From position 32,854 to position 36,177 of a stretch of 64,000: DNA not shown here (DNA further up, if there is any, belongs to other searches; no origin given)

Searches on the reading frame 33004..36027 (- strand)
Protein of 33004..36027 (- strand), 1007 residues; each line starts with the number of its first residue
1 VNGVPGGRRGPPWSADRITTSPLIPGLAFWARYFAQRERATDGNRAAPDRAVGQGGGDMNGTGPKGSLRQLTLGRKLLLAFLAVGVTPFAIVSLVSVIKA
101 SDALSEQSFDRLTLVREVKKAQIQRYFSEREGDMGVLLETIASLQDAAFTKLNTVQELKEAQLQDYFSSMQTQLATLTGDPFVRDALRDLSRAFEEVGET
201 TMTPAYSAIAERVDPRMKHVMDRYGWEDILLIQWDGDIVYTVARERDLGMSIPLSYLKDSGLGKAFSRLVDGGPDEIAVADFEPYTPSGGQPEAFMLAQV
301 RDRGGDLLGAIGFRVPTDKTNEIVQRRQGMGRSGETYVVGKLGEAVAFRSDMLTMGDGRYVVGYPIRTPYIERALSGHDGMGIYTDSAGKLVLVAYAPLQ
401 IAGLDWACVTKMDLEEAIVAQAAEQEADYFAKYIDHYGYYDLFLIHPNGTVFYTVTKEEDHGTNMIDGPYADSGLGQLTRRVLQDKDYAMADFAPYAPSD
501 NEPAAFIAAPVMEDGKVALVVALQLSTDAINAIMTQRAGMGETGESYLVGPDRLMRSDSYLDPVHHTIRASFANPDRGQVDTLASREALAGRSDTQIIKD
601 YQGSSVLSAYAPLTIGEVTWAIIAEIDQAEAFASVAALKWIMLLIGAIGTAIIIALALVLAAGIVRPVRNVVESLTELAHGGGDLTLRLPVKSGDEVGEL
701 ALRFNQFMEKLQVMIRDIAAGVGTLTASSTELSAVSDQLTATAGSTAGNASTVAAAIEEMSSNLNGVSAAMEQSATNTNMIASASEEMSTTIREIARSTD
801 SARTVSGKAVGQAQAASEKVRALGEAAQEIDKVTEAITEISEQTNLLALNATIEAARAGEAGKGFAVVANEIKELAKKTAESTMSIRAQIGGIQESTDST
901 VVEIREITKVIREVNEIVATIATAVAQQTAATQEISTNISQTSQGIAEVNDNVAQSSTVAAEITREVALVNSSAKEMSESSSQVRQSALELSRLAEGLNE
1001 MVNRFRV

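Call 76: search_protein_families(library=pfam, proteins=[window:33004-36027:-], max_evalue=0.001)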
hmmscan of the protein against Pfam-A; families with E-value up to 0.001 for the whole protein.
window:33004-36027:- (1007 aa): 3 families
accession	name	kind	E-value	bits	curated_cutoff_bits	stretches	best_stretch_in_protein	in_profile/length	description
PF00015.26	MCPsignal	-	6e-33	114.5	34.6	1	797-959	5-171/172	Methyl-accepting chemotaxis protein (MCP) signalling domain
PF02743.24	dCache_1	-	3.6e-22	79.5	45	2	430-624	61-239/240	Cache domain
PF00672.30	HAMP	-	6.9e-13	49.1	25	1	660-712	2-52/53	HAMP domain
